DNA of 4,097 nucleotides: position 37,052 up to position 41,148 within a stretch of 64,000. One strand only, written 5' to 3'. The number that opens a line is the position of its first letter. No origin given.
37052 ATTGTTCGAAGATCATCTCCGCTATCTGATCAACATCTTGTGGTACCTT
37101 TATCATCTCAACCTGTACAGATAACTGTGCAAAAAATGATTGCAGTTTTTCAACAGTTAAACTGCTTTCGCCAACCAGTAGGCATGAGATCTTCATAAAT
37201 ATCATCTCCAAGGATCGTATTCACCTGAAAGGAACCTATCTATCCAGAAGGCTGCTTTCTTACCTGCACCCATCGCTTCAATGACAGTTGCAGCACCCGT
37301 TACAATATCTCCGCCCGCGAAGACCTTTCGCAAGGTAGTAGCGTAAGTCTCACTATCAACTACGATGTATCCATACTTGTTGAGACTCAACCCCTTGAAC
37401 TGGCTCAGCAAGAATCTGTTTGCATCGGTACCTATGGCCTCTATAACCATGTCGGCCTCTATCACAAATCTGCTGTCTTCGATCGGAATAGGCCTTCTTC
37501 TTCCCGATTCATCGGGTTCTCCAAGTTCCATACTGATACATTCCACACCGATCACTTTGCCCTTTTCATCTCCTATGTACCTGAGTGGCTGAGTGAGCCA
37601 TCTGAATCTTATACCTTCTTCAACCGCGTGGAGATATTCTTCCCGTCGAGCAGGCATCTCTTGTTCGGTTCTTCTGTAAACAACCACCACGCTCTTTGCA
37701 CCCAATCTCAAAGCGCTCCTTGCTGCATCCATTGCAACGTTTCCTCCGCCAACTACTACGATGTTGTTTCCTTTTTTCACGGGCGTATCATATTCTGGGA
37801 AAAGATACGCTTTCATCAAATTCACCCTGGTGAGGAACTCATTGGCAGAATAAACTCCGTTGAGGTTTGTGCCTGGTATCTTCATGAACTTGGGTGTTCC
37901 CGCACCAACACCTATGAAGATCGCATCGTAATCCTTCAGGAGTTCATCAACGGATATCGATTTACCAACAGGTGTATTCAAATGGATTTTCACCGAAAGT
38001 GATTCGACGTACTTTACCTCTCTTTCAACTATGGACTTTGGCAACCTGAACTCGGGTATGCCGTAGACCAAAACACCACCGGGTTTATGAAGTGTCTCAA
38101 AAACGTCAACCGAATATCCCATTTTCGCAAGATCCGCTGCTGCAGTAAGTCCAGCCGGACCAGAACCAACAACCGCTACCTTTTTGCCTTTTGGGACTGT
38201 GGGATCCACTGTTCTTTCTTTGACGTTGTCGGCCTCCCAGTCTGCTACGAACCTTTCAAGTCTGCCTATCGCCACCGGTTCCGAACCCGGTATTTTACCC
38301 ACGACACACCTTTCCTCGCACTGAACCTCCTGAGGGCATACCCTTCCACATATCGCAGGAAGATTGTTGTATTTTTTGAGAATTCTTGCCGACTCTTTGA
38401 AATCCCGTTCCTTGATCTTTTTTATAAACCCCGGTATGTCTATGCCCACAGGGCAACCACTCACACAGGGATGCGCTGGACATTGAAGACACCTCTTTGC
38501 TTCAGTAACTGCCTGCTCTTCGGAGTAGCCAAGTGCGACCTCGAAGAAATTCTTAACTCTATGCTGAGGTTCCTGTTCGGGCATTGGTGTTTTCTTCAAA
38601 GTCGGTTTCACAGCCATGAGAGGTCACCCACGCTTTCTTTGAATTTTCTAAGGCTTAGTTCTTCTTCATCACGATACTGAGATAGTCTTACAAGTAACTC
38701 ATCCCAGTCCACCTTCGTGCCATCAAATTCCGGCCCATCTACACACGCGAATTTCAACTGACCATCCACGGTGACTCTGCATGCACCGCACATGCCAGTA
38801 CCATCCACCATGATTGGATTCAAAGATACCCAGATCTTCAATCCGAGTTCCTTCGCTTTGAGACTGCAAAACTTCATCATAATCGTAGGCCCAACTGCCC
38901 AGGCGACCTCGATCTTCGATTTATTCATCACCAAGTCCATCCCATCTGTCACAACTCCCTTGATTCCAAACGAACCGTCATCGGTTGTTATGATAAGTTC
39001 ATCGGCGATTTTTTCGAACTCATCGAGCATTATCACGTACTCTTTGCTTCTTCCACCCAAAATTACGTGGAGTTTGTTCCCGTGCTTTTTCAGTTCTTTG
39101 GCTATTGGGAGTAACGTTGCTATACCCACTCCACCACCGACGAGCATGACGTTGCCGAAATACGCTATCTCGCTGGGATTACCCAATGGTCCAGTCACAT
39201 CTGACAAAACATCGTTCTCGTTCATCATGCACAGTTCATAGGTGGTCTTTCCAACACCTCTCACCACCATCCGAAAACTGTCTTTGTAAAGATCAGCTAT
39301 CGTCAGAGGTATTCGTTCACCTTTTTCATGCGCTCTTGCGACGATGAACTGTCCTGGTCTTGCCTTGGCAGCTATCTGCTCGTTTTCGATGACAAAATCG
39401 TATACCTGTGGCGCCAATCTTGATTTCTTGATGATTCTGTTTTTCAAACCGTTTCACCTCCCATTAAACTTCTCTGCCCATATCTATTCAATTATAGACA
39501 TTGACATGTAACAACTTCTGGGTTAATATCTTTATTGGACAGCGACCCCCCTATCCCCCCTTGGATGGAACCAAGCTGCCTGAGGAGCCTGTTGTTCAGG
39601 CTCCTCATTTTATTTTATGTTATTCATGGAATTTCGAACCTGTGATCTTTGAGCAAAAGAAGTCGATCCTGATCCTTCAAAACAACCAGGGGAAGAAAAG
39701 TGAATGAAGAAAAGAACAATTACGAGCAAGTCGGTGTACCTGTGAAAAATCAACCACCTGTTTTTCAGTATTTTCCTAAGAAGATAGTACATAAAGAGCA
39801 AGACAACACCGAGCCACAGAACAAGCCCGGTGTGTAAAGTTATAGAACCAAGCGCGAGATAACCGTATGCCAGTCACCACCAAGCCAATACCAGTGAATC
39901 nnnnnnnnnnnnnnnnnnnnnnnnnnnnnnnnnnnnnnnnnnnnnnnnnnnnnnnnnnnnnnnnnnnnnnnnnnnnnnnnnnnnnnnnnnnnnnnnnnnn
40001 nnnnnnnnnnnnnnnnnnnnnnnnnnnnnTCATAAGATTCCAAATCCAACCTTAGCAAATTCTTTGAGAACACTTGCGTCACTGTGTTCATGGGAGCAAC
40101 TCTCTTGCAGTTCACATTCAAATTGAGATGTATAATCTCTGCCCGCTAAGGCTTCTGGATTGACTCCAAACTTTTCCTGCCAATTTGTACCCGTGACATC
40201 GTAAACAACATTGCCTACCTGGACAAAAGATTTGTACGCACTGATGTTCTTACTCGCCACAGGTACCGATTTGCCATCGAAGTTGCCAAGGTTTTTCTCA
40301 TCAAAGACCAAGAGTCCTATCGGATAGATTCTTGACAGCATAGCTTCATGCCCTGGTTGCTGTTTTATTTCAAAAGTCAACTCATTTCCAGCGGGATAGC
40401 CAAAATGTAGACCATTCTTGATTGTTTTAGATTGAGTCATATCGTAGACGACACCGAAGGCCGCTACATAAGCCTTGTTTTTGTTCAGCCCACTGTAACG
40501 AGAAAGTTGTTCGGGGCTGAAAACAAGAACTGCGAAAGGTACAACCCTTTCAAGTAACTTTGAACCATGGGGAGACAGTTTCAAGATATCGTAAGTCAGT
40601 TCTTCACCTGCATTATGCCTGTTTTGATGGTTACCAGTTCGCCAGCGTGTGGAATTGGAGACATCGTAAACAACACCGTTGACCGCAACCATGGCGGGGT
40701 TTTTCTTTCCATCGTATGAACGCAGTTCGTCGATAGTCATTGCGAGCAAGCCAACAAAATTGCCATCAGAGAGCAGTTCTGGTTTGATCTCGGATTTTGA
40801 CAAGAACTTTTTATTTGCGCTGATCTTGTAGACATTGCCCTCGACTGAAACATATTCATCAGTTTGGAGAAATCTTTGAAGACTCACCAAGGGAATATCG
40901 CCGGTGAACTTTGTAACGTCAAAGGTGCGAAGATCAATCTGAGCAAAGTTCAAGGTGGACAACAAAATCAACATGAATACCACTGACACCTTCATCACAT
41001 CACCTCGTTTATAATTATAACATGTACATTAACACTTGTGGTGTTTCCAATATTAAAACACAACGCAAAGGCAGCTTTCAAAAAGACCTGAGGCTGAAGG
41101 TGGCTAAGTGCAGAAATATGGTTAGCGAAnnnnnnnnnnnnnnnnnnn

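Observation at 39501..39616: Candidate undescribed C-rich small RNA with its own promoter and terminator, divergent from nfnAB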

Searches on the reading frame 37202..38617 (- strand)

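Call 71: search_protein_families(library=pfam, proteins=[window:37202-38617:-], max_evalue=0.001)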
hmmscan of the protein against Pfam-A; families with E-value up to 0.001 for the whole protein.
window:37202-38617:- (471 aa): 16 families
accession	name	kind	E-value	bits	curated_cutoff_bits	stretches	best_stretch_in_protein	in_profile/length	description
PF14691.11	Fer4_20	-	2.5e-43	146.9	25.8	1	20-130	1-110/113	Dihydroprymidine dehydrogenase domain II, 4Fe-4S cluster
PF07992.20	Pyr_redox_2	-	7.7e-36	124.4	26.1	1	145-452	1-291/291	Pyridine nucleotide-disulphide oxidoreductase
PF00070.33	Pyr_redox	-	8.4e-14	52.3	22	1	285-359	1-78/82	Pyridine nucleotide-disulphide oxidoreductase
PF13738.12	Pyr_redox_3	-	1.2e-11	44.9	30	1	281-436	162-305/305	Pyridine nucleotide-disulphide oxidoreductase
PF01262.27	AlaDh_PNT_C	-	4.2e-09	36.6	23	0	257-315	4-60/214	Alanine dehydrogenase/PNT, C-terminal domain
PF13450.12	NAD_binding_8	-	8.5e-09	36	21.9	1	149-181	1-33/68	NAD(P)-binding Rossmann-like domain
PF12831.13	FAD_oxidored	-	7.1e-08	32.6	27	1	147-186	2-41/416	FAD dependent oxidoreductase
PF13241.12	NAD_binding_7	-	1.2e-07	32.6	22.1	1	282-328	6-55/104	Putative NAD(P)-binding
PF01134.28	GIDA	-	1.6e-06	27.9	22.1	1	146-210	1-65/391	Glucose inhibited division protein A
PF01266.30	DAO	-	5.9e-06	26.5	27.9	1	146-179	1-34/353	FAD dependent oxidoreductase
PF01946.23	Thi4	-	2.3e-05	24.2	26.2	1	146-190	19-64/235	Thi4 family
PF03486.20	HI0933_like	-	3e-05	24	50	1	146-180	2-36/244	HI0933-like protein Rossmann domain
PF00890.30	FAD_binding_2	-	6.3e-05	22.8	20.4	1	147-181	2-36/414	FAD binding domain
PF02826.25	2-Hacid_dh_C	-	0.0005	19.9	25.1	0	130-178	21-70/178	D-isomer specific 2-hydroxyacid dehydrogenase, NAD binding domain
PF03807.23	F420_oxidored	-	0.00065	20.7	21.6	0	286-332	2-48/94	NADP oxidoreductase coenzyme F420-dependent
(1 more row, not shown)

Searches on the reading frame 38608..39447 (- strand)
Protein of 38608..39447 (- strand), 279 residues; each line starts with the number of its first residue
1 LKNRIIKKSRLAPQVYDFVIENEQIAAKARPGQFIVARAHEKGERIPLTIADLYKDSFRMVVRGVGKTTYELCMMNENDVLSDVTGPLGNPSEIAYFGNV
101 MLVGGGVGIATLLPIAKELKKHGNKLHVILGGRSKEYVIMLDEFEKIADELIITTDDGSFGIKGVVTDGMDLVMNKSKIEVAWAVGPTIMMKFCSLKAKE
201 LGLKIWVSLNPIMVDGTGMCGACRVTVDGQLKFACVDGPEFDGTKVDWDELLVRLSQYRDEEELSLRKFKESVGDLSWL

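Call 71: search_protein_families(library=pfam, proteins=[window:38608-39447:-], max_evalue=0.001)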
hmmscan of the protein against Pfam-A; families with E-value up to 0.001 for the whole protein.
window:38608-39447:- (279 aa): 1 family
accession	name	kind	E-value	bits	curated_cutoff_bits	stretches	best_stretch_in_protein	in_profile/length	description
PF10418.14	DHODB_Fe-S_bind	-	2.1e-13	50.2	23.9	1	210-247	1-41/41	Iron-sulfur cluster binding domain of dihydroorotate dehydrogenase B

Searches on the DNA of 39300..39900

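Call 5: search_rna_families(source=window, start=39300, end=39900, threshold=evalue, max_evalue=10, show_alignments=3)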
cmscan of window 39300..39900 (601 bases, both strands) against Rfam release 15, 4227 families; matches with E-value up to 10: 6.
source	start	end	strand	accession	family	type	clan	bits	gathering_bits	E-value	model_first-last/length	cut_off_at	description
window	39531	39639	-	RF02488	GlsR25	Gene; snRNA; snoRNA; HACA-box;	-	21.2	100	0.1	1-146/146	no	Small nucleolar RNA GlsR25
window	39643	39811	-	RF02116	FAS-AS1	Gene; lncRNA;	-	18.3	55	6.4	1-171/171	no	FAS antisense RNA 1 conserved region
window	39559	39631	+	RF03967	mir-1270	Gene; miRNA;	-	16.5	90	1.7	1-83/83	no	mir-1270 microRNA precursor family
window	39581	39636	-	RF02083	OrzO-P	Gene; antitoxin;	-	16.3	60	6.5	1-76/76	no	OrzO-P RNA antitoxin family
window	39737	39771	+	RF00099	SNORD22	Gene; snRNA; snoRNA; CD-box;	-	13.5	50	7.4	1-126/126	no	Small nucleolar RNA SNORD22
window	39579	39641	+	RF02119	FTX_1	Gene; lncRNA;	-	13.4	50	6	1-71/71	no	FTX transcript, XIST regulator conserved region 1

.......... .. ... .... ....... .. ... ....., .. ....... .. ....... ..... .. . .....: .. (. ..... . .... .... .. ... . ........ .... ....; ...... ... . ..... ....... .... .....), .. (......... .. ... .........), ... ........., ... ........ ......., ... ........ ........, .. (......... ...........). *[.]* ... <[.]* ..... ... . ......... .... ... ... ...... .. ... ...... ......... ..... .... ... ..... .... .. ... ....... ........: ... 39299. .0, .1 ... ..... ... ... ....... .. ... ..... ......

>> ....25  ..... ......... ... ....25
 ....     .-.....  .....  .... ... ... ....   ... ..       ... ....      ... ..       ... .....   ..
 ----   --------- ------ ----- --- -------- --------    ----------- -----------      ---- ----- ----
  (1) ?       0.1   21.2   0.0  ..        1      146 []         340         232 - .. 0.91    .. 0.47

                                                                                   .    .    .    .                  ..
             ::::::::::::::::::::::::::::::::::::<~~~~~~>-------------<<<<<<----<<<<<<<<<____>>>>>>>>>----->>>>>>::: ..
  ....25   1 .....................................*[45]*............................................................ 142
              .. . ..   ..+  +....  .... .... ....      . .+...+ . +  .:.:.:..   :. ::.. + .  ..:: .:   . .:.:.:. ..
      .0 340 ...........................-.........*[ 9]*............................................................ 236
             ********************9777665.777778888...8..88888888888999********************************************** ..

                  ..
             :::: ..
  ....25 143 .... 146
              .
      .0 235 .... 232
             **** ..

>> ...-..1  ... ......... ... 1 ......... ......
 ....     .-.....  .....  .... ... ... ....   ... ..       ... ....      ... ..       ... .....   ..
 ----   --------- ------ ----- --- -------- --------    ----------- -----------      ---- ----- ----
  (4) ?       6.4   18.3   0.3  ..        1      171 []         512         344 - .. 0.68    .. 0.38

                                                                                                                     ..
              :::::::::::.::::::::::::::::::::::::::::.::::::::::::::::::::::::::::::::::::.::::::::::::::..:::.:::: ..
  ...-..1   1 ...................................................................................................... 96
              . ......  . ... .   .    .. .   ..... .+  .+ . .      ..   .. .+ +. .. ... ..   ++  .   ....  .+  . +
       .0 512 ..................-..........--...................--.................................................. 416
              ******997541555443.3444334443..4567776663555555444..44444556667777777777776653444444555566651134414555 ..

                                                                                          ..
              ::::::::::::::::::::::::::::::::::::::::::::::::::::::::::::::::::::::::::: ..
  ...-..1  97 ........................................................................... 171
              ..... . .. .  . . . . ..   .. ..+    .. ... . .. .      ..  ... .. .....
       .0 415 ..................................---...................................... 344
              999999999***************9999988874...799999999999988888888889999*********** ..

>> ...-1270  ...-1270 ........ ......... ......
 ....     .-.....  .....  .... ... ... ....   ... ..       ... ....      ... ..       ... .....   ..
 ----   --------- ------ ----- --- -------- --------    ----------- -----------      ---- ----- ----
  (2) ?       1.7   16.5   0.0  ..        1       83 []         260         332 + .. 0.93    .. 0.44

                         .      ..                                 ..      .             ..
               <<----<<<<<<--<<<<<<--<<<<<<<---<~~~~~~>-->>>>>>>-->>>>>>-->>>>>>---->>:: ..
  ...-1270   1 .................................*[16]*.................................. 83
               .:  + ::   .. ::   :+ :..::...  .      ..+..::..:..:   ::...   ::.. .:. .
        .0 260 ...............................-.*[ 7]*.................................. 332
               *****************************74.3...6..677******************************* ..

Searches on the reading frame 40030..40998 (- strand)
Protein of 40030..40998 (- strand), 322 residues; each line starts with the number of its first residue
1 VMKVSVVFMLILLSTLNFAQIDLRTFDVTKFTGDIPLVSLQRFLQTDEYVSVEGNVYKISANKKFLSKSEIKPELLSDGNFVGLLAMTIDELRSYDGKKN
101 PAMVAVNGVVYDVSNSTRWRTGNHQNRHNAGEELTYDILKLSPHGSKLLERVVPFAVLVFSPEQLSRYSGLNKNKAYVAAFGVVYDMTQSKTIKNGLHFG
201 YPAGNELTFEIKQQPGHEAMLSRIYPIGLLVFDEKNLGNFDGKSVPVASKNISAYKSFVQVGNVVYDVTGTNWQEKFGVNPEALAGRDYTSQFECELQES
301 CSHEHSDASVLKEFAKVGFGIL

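Call 71: search_protein_families(library=pfam, proteins=[window:40030-40998:-], max_evalue=0.001)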
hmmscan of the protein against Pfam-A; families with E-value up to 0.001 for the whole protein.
window:40030-40998:- (322 aa): 1 family
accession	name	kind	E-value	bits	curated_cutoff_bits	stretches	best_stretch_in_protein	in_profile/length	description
PF00173.33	Cyt-b5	-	1.3e-13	51.2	23.7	1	89-145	2-57/74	Cytochrome b5-like Heme/Steroid binding domain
